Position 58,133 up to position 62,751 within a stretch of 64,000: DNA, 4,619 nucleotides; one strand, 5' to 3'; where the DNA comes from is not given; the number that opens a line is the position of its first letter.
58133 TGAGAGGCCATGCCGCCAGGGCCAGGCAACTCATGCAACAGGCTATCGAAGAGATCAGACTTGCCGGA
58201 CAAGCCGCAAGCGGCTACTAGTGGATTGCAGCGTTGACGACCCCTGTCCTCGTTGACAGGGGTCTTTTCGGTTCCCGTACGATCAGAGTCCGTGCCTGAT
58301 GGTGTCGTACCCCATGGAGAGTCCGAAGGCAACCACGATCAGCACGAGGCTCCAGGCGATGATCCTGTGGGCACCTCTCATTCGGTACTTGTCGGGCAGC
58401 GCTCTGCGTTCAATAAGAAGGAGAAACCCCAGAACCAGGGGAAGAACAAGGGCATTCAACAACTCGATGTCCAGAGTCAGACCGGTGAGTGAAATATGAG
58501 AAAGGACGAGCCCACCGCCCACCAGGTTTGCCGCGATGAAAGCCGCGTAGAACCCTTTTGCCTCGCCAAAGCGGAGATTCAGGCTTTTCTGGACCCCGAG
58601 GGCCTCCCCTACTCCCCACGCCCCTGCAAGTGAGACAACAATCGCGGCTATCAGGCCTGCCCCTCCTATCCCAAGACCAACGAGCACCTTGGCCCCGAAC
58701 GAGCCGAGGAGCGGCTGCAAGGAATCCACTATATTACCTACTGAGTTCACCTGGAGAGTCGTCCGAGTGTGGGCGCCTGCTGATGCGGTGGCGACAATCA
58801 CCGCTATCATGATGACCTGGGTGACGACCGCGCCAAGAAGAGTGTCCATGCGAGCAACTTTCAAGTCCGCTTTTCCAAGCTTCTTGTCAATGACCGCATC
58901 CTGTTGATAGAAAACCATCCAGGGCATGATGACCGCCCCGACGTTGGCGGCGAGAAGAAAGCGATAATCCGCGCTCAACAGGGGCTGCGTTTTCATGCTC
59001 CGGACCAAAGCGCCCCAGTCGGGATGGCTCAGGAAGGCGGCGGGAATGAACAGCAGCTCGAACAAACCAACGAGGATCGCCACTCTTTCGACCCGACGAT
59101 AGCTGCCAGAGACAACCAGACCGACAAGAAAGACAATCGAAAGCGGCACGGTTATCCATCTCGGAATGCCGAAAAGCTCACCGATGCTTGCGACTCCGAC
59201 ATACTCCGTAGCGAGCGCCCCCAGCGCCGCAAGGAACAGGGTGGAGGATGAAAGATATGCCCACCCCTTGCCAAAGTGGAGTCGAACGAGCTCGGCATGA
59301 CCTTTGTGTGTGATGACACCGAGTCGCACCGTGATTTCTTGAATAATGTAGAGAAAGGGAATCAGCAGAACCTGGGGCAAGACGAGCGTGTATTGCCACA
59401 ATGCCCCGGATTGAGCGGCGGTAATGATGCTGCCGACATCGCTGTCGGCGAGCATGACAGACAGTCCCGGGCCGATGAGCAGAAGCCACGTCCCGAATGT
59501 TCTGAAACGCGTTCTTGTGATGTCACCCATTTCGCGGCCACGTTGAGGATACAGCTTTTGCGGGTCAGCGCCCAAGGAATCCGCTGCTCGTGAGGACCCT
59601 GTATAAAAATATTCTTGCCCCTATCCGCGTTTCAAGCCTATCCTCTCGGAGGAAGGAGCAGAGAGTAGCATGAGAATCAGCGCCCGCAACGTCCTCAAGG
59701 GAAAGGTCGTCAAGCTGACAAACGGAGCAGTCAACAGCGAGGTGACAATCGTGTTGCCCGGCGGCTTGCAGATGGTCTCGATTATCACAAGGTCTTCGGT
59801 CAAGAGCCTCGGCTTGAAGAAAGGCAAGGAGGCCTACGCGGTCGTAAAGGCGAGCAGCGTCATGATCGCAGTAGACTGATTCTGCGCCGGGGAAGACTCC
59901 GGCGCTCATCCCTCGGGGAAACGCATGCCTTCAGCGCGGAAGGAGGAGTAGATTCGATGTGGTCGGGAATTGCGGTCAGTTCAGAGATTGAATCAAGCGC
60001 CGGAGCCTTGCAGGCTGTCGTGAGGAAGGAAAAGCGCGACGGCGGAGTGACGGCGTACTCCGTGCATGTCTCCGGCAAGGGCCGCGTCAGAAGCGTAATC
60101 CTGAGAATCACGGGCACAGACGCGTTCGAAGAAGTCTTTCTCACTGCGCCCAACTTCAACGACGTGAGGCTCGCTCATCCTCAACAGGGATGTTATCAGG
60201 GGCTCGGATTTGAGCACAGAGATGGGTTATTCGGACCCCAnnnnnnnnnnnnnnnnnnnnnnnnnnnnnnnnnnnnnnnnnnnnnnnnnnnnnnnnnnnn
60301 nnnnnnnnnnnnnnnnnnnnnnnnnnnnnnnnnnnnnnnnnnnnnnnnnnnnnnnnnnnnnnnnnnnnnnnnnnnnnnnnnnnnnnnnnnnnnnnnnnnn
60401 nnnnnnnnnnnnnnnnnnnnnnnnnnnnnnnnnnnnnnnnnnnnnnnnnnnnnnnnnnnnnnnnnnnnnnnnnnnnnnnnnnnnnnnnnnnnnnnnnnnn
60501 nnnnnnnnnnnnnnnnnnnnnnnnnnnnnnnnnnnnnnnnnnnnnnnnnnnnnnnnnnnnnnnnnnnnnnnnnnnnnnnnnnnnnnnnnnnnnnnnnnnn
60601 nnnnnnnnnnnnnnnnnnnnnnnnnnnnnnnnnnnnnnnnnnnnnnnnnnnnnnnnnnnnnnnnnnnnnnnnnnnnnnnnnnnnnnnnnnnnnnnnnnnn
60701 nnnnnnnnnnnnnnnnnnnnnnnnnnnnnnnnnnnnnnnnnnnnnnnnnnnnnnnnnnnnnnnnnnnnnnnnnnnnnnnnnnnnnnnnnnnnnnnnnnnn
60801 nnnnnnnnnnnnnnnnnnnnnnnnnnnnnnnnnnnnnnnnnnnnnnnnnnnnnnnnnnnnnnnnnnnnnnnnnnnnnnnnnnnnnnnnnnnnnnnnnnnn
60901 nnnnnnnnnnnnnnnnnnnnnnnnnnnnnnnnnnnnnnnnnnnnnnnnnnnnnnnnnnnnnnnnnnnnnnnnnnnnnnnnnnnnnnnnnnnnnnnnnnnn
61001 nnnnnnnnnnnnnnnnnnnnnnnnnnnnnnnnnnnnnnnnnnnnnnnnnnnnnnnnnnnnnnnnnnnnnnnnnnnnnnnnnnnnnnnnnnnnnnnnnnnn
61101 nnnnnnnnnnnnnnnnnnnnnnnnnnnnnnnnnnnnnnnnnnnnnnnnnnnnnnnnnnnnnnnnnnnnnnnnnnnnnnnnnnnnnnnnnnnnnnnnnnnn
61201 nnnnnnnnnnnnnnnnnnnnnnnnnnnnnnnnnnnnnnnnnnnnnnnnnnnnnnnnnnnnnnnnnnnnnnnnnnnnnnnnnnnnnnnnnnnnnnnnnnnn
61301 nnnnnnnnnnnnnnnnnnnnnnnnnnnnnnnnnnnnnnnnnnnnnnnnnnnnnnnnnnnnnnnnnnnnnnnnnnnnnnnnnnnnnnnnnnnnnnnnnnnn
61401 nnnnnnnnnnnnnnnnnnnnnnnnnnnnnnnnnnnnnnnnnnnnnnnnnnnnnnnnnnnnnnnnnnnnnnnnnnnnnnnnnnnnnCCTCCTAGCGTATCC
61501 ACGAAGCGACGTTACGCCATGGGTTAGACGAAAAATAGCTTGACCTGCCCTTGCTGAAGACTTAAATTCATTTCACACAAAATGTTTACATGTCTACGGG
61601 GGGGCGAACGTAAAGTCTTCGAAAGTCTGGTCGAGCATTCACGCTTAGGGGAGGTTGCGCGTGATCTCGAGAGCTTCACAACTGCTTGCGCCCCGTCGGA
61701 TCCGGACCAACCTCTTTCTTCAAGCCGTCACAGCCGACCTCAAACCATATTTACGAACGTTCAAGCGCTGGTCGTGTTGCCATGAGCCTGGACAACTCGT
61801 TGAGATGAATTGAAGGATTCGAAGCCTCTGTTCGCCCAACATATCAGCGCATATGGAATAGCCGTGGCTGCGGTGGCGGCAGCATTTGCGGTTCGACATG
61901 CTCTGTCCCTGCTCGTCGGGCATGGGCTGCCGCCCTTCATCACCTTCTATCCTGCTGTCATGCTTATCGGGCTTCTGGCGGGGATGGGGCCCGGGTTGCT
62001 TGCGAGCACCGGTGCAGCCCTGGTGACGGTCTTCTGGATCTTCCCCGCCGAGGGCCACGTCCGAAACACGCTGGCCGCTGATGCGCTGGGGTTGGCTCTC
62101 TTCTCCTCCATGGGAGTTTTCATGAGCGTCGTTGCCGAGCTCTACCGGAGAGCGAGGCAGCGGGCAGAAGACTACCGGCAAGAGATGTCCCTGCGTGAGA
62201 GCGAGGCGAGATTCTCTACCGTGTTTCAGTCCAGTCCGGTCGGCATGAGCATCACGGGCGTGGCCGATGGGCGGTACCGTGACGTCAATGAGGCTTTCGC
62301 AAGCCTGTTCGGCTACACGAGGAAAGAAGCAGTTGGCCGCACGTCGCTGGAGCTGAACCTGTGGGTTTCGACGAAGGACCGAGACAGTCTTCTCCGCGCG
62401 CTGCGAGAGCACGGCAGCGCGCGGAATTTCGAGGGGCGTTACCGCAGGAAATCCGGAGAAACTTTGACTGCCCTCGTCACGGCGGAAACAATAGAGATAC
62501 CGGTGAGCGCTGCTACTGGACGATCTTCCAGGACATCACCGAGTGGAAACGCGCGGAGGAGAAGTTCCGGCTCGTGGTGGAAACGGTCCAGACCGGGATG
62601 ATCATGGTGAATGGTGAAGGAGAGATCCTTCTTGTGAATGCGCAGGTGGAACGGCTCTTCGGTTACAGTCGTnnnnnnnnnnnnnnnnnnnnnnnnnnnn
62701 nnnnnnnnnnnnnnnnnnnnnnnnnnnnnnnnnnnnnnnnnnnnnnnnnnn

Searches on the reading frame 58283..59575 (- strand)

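Call 6: search_protein_families(library=pfam, proteins=[window:58283-59575:-], max_evalue=0.01)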
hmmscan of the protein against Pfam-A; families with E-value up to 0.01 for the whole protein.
window:58283-59575:- (430 aa): 1 family
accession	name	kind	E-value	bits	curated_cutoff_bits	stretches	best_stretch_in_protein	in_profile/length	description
PF01566.24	Nramp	-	4.4e-63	213.9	29.8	1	51-388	2-343/357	Natural resistance-associated macrophage protein-like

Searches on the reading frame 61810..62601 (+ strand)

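Call 63: search_protein_families(library=pfam, proteins=[window:61810-62601:+], max_evalue=0.00001)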
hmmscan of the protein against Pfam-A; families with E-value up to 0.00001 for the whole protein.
window:61810-62601:+ (263 aa): 5 families
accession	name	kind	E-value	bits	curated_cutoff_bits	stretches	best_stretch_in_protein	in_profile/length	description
PF13493.11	DUF4118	-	2.6e-11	43.7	28.4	1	15-120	1-105/107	Domain of unknown function (DUF4118)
PF00989.32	PAS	-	7.2e-10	39.3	22.6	1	134-226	2-94/113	PAS fold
PF13188.13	PAS_8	-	2e-09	37.5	21.8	1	133-191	1-57/65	PAS domain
PF13426.13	PAS_9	-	3.9e-08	34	27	1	151-228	7-84/103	PAS domain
PF08448.16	PAS_4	-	2.2e-06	28.3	23.1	1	152-225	13-85/110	PAS fold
